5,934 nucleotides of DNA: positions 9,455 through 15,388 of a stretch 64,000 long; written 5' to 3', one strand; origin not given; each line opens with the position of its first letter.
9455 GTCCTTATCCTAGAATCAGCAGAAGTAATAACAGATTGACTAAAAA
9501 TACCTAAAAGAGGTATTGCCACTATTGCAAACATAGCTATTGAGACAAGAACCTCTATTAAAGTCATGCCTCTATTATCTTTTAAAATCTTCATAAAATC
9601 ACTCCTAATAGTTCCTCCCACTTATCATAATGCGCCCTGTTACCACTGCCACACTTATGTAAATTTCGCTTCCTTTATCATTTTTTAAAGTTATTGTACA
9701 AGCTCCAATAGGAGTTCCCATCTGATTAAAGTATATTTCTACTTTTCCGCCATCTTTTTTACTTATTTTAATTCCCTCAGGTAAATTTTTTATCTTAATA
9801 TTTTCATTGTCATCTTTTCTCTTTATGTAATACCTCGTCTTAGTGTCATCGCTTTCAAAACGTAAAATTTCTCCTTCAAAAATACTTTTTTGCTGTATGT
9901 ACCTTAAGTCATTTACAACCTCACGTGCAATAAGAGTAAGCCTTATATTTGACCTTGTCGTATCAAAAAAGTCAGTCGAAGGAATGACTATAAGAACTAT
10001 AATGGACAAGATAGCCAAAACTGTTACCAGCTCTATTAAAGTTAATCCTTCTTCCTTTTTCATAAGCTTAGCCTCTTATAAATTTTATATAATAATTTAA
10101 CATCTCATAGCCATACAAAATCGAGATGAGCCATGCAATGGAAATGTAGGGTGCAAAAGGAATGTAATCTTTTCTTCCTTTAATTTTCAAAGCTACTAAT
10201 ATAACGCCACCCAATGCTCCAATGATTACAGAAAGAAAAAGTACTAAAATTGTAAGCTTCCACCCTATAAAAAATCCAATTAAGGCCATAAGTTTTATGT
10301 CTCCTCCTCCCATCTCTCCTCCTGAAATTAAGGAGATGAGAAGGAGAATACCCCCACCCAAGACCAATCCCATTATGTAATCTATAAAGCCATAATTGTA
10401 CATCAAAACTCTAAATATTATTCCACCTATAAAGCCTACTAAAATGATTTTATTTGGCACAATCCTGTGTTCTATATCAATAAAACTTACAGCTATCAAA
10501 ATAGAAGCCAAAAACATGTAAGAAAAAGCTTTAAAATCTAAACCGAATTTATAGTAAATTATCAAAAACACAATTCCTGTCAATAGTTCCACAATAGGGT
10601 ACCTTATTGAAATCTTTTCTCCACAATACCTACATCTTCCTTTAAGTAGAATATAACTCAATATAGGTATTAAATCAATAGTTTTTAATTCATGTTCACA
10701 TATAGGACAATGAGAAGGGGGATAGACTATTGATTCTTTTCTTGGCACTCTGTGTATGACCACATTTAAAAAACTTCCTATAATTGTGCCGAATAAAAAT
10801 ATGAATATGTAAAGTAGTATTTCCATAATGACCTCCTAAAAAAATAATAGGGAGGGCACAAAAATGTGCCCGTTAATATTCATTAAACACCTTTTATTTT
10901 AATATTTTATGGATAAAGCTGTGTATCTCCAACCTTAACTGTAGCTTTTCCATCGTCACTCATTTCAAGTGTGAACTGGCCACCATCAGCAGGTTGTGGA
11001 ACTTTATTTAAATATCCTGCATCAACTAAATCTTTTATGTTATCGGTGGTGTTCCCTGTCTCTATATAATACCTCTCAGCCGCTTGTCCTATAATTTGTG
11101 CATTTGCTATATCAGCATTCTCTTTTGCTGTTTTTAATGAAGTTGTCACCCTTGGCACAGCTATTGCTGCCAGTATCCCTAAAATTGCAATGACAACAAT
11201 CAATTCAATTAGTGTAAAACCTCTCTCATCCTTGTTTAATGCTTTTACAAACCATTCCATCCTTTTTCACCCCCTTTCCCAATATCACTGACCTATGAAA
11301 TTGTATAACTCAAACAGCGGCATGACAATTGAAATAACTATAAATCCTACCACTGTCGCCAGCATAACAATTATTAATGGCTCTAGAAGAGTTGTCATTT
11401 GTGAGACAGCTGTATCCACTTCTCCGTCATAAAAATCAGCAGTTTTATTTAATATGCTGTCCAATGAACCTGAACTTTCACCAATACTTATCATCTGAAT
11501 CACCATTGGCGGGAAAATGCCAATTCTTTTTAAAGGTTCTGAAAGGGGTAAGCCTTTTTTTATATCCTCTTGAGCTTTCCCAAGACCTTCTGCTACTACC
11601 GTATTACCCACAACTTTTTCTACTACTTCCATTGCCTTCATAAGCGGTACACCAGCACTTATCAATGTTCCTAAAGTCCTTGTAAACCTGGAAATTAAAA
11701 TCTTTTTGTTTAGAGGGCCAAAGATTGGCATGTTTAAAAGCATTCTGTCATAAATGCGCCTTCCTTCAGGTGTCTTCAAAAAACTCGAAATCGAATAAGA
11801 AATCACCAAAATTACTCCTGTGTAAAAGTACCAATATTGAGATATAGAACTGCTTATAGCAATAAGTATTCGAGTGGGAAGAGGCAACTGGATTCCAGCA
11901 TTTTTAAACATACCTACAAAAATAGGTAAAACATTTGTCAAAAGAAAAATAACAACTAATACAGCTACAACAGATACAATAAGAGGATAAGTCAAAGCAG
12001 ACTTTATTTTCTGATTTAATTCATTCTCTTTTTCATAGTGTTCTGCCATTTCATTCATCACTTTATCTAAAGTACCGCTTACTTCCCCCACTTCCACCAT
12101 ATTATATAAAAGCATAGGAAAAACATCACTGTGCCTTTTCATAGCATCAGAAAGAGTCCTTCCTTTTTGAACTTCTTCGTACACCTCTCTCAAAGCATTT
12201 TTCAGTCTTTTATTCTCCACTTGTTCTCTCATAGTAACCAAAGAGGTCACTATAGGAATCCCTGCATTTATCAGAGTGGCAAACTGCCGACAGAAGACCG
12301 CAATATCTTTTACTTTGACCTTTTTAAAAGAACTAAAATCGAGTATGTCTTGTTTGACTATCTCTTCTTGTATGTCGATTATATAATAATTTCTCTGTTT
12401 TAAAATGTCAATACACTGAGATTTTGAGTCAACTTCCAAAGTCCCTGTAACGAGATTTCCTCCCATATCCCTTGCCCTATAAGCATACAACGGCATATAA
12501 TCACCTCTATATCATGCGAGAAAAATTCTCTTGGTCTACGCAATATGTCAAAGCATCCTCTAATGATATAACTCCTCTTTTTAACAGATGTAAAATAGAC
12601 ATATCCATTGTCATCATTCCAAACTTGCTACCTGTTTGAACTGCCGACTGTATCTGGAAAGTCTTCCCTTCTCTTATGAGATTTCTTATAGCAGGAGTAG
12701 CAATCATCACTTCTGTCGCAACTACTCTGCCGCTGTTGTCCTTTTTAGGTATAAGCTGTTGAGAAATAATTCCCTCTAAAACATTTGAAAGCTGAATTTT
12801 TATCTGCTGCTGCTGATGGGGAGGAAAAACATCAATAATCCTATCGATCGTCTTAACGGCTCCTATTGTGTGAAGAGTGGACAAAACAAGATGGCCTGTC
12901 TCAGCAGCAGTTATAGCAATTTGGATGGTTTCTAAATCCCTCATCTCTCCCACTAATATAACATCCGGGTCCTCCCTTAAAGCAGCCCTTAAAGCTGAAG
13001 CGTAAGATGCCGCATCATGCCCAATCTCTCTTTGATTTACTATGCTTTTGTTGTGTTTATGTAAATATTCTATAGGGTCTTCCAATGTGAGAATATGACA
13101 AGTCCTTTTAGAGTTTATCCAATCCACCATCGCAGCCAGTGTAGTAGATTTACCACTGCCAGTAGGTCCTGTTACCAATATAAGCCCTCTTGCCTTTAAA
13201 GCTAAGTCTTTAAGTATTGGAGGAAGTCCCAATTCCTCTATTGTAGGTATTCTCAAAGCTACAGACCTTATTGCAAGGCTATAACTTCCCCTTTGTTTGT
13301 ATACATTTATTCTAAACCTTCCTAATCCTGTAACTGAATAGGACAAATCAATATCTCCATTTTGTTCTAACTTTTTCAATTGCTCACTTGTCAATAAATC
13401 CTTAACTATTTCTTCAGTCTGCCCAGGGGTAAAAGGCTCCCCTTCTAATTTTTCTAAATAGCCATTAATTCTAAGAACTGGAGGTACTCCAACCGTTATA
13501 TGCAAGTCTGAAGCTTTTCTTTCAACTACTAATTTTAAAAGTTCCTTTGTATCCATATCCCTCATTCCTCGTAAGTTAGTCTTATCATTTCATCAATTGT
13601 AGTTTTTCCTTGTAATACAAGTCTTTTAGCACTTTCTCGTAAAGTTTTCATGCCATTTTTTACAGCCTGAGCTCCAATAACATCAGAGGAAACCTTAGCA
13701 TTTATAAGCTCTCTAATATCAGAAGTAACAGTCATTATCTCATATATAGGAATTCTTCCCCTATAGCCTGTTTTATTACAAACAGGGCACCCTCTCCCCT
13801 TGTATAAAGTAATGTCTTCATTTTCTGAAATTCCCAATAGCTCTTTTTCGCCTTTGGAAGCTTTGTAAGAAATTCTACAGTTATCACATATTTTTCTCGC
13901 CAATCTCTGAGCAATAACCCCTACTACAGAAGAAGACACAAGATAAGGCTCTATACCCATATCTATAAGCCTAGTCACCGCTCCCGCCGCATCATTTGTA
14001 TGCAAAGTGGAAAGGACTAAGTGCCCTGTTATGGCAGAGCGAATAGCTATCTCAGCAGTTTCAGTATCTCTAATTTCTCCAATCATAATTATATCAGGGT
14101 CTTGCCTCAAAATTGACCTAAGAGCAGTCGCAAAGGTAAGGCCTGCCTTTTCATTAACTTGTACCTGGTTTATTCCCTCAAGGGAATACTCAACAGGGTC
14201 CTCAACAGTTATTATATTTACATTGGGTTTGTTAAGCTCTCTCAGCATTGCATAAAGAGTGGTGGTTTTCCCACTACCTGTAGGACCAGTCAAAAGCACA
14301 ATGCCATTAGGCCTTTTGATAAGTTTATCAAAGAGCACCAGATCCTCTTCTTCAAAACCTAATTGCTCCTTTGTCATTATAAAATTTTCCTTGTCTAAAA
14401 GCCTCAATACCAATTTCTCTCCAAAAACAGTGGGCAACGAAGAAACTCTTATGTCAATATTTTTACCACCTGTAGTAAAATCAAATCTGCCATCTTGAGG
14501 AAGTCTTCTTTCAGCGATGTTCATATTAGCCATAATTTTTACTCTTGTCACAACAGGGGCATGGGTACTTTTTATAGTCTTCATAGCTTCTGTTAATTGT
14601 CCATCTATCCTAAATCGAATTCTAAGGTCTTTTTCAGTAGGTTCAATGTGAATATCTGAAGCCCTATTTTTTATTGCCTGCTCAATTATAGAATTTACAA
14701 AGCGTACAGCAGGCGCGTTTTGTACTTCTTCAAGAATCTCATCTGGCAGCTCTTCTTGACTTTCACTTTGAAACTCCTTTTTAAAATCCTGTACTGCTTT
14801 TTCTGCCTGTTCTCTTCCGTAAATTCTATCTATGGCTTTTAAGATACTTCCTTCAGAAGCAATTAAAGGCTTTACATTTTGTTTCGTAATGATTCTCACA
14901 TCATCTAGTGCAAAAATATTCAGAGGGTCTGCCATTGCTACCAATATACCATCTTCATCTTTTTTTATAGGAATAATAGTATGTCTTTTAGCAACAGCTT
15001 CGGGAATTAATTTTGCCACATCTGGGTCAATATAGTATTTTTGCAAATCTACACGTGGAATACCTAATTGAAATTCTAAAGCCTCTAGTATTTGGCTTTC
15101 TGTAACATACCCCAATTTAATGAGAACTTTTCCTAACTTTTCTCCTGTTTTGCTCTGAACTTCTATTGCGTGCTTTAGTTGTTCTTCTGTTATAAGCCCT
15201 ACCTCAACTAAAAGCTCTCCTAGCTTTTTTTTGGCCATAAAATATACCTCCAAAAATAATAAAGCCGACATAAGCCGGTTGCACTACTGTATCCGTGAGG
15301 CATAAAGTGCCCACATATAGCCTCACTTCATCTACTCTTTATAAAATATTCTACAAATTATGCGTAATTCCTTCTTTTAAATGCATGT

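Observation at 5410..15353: One type IV pilus operon carrying three apparent cyclic-di-GMP inputs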

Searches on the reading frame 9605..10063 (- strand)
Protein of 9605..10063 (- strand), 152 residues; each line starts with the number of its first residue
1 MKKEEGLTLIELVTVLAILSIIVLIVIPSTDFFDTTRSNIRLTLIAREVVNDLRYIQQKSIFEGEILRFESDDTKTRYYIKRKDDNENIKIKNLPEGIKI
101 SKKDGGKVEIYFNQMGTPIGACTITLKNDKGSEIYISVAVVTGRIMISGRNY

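Call 5: search_protein_families(library=pfam, proteins=[window:9605-10063:-], max_evalue=0.01)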
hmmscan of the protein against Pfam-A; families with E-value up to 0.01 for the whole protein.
window:9605-10063:- (152 aa): 1 family
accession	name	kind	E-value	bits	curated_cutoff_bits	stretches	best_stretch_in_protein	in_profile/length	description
PF07963.17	N_methyl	-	8.4e-06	25.6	21.2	1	1-26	1-26/27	Prokaryotic N-terminal methylation motif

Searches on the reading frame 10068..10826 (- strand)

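Call 5: search_protein_families(library=pfam, proteins=[window:10068-10826:-], max_evalue=0.01)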
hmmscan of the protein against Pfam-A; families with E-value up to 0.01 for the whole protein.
window:10068-10826:- (252 aa): 2 families
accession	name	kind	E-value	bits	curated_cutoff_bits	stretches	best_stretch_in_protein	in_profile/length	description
PF06750.18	A24_N_bact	-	3.6e-39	133.2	23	1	11-94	1-84/84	Bacterial Peptidase A24 N-terminal domain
PF01478.23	Peptidase_A24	-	4.4e-21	75.7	26.5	1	104-206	1-102/104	Type IV leader peptidase family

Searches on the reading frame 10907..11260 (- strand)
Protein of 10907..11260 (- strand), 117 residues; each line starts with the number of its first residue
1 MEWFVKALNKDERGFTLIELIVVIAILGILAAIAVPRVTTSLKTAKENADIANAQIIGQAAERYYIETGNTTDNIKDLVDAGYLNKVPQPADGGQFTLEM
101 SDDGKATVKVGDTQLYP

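Call 5: search_protein_families(library=pfam, proteins=[window:10907-11260:-], max_evalue=0.01)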
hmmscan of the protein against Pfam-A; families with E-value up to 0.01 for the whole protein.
window:10907-11260:- (117 aa): 3 families
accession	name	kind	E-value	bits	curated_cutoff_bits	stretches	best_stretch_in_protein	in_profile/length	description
PF07963.17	N_methyl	-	6.9e-11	41.7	21.2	1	10-35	2-27/27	Prokaryotic N-terminal methylation motif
PF13463.12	HTH_27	-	0.0013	19.4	22.2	1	62-104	26-68/68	Winged helix DNA-binding domain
PF12802.13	MarR_2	-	0.0058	17.2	27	0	57-93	23-59/61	MarR family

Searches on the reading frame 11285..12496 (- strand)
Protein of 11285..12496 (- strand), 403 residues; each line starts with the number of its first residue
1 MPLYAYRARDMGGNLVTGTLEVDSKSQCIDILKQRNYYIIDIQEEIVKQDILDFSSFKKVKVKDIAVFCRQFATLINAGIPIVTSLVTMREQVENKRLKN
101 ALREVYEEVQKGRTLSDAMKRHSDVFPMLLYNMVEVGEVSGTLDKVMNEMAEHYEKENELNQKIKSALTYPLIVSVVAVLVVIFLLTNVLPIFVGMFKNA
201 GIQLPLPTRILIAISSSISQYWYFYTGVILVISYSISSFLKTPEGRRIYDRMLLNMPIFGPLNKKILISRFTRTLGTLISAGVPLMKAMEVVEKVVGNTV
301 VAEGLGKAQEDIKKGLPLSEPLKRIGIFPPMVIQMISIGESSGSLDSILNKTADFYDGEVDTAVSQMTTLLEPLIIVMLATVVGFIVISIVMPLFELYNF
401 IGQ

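Call 5: search_protein_families(library=pfam, proteins=[window:11285-12496:-], max_evalue=0.01)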
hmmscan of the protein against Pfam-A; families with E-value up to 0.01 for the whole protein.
window:11285-12496:- (403 aa): 2 families
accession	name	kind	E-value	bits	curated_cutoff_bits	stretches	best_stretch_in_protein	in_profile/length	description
PF00482.28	T2SSF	-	7.9e-70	233.1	25.2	2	68-191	1-125/125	Type II secretion system (T2SS), protein F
PF20990.2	DUF2207_C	-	0.0025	18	33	1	139-252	103-203/247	Predicted membrane protein (DUF2207) C-terminal domain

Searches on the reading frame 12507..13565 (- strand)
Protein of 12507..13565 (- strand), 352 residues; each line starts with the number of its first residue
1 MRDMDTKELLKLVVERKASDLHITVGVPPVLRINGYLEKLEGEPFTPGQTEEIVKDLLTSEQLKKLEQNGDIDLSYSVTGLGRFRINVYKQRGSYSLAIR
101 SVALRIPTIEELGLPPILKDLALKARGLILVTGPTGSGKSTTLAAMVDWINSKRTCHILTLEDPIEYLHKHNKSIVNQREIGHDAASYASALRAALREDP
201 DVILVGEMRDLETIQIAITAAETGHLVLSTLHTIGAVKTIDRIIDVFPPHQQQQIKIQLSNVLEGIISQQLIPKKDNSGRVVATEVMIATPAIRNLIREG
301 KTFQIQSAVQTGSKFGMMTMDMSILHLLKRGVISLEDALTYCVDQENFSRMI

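Call 5: search_protein_families(library=pfam, proteins=[window:12507-13565:-], max_evalue=0.01)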
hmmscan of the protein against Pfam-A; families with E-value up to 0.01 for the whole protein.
window:12507-13565:- (352 aa): 9 families
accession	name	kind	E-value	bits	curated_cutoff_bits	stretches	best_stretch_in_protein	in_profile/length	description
PF00437.27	T2SSE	-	1.4e-50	172.5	24.9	1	10-282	16-288/370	Type II/IV secretion system protein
PF13401.12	AAA_22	-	6.3e-06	27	27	1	125-211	4-96/130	AAA domain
PF25199.1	nSTAND_NTPase5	-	0.00013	22.3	34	1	124-175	39-90/145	Novel STAND NTPase 5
PF13555.12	AAA_29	-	0.00013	22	27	1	121-147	17-43/61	P-loop containing region of AAA domain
PF13604.12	AAA_30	-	0.0012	19.1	27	1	119-215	11-104/191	AAA domain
PF13476.12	AAA_23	-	0.0013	19.9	27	1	126-146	19-39/201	AAA domain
PF20720.3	nSTAND3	-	0.0015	18.7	27.2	1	122-173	13-66/155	Novel STAND NTPase 3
PF13191.12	AAA_16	-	0.0032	18.4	32.6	1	126-163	24-58/167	AAA ATPase domain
PF03029.23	ATP_bind_1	-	0.0053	17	27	0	131-161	1-32/240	Conserved hypothetical ATP binding protein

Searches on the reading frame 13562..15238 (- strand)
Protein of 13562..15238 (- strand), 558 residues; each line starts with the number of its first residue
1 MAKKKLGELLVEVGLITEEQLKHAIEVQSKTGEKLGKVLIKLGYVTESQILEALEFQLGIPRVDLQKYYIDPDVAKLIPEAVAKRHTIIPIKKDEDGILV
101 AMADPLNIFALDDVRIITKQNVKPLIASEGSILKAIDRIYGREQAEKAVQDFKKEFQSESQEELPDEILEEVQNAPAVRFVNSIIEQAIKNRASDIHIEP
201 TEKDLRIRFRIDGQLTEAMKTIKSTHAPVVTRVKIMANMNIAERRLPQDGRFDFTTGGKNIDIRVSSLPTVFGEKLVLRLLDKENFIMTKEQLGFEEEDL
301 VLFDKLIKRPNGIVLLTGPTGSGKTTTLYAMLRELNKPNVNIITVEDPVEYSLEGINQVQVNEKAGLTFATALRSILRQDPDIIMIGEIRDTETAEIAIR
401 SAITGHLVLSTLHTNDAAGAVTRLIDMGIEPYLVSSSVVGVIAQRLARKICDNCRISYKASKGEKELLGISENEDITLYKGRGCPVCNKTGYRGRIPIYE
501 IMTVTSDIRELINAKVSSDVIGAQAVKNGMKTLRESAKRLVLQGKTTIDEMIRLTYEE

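Call 5: search_protein_families(library=pfam, proteins=[window:13562-15238:-], max_evalue=0.01)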
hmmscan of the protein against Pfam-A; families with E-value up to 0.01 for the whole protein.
window:13562-15238:- (558 aa): 19 families
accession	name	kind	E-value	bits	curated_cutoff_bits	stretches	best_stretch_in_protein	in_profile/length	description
PF00437.27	T2SSE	-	2e-141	471.4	24.9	1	171-553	2-370/370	Type II/IV secretion system protein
PF05157.20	MshEN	-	2.3e-24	85.7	23.1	1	58-145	1-89/90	MshEN domain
PF13173.12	AAA_14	-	1.4e-06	28.7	27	1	311-403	2-85/129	AAA domain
PF13401.12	AAA_22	-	9.7e-06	26.4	27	1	310-356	4-50/130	AAA domain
PF13191.12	AAA_16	-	3.9e-05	24.6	32.6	1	309-378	23-80/167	AAA ATPase domain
PF25199.1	nSTAND_NTPase5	-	4.1e-05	23.9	34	1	308-360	38-91/145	Novel STAND NTPase 5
PF20720.3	nSTAND3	-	0.00012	22.2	27.2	1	311-350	17-56/155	Novel STAND NTPase 3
PF13476.12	AAA_23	-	0.00053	21.1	27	1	303-331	17-39/201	AAA domain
PF00004.35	AAA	-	0.00057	20.8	21.2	1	314-389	1-66/131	ATPase family associated with various cellular activities (AAA)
PF12775.13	AAA_7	-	0.00078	19.5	25.8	1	303-345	26-67/181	P-loop containing dynein motor region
PF13555.12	AAA_29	-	0.0012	18.9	27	1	310-332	21-43/61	P-loop containing region of AAA domain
PF03266.21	NTPase_1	-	0.0013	19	23.9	0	314-342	2-30/168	NTPase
PF00005.33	ABC_tran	-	0.0025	18.8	25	1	310-342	10-42/137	ABC transporter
PF01935.23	DUF87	-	0.0026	18.3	23.2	0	305-343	20-56/220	Helicase HerA, central domain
PF10415.14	FumaraseC_C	-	0.0068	17.3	32.5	0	4-27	26-49/54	Fumarase C C-terminus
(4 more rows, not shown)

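Call 15: find_related_loci(query=window:13562-15238:-, collection=genome_contigs, flank=10000)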
Query window:13562-15238:- (558 aa) in genome_contigs; peptide patterns used: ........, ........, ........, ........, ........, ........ (x = any residue, [..] = any of these).
600 stretches matched a pattern (row limit reached: there are more); 597 encode a relative of the query (tblastn E <= 1e-3); the best 80 are kept; 80 distinct loci.
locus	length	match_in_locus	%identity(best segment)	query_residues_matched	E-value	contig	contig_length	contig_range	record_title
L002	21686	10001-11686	73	1-558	0e+0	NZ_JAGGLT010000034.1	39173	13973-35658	Thermoanaerobacterium butyriciformans strain DSM 101588 Ga0454153_34, whole genome shotgun sequence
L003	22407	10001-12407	58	3-556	0e+0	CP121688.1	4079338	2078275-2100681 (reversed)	Clostridiaceae bacterium 35-E11 chromosome, complete genome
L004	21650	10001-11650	59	4-556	0e+0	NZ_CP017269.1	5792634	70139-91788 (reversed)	Geosporobacter ferrireducens strain IRF9 chromosome, complete genome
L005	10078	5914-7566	52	5-556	0e+0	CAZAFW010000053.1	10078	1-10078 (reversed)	MAG TPA_asm: uncultured Peptostreptococcaceae bacterium isolate binchicken_co218_120 genome assembly, contig: NODE_7807_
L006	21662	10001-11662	56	1-556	0e+0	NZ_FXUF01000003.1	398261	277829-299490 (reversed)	Anoxynatronum buryatiense strain Su22 Ga0139014_103, whole genome shotgun sequence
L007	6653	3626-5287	52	3-554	0e+0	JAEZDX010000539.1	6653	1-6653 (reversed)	MAG: Bacillota bacterium isolate OH_CBrB_310 k127_1826355, whole genome shotgun sequence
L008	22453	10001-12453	51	2-557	0e+0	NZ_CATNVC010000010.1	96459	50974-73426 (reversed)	Butyricicoccus sp. Marseille-Q5471 contig00010, whole genome shotgun sequence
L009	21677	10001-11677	50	3-557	0e+0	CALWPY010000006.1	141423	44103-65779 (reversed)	MAG: uncultured Lachnospiraceae bacterium isolate BRZ_LN__bin26 genome assembly, contig: BRZ_LN__NODE_124_length_141423_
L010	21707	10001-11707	51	3-558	1e-179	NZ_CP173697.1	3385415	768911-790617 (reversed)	Roseburia faecis strain JCM 17581 chromosome, complete genome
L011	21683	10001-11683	50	3-557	3e-179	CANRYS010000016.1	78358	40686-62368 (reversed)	MAG TPA_asm: uncultured Roseburia sp. isolate SRR15730540_bin.18_metawrap_v1.3_MAG genome assembly, contig: NODE.499_len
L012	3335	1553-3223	51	3-557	0e+0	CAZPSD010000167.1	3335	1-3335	MAG TPA_asm: uncultured Bacteroides sp. isolate SRP222994_co1_34 genome assembly, contig: NODE_51875_length_3335_cov_6.6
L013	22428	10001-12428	50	3-557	1e-178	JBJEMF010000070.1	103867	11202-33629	MAG: Lachnospira sp. isolate PUUB23_bin.023 NODE_29_length_103867_cov_12.670183, whole genome shotgun sequence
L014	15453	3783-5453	50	3-557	4e-178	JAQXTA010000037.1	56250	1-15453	MAG: Lachnospiraceae bacterium isolate SUG1497 k141_1032354, whole genome shotgun sequence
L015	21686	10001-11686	49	3-558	6e-178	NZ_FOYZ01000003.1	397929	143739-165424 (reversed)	Anaeromicropila populeti strain 743A, whole genome shotgun sequence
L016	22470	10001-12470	51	3-557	9e-178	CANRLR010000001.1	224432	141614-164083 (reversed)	MAG: uncultured Lachnospiraceae bacterium isolate Lapin-011__bin5 genome assembly, contig: Lapin-011__NODE_12_length_224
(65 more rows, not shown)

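Call 34: list_cluster_members(proteins=[window:7683-7940:-, window:13562-15238:-, window:10907-11260:-])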
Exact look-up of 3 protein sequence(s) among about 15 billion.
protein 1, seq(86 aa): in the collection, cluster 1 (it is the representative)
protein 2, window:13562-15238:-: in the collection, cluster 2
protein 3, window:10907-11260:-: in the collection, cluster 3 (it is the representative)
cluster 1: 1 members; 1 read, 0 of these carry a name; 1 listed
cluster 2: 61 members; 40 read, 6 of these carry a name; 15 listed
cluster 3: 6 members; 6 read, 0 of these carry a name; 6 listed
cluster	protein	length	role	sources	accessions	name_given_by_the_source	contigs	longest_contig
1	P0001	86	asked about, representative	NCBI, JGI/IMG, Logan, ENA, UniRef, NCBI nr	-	-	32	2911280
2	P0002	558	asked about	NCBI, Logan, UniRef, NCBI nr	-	-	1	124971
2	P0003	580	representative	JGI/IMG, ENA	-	type IV pilus assembly protein PilB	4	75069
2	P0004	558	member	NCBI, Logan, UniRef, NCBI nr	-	-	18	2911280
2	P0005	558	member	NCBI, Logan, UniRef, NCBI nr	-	-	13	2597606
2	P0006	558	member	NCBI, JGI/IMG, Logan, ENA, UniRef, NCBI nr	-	-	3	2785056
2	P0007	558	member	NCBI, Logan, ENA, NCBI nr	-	-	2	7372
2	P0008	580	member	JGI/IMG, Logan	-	type IV pilus assembly protein PilB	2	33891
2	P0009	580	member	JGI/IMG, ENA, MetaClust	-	\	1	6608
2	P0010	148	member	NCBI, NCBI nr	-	-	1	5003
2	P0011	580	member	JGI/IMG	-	type IV pilus assembly protein PilB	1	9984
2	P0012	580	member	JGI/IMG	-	-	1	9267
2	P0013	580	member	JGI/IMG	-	-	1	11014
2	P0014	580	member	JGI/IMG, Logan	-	type IV pilus assembly protein PilB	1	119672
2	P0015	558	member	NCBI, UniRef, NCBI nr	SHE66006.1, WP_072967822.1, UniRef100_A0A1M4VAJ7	type II secretion system protein E (GspE) [Thermoanaerobacter uzonensis DSM 18761] | protein-secreting ATPase n=1 Tax=Thermoanaerobacter uzonensis DSM 18761 TaxID=1123369 ... | type II secretion system ATPase GspE [Thermoanaerobacter uzonensis]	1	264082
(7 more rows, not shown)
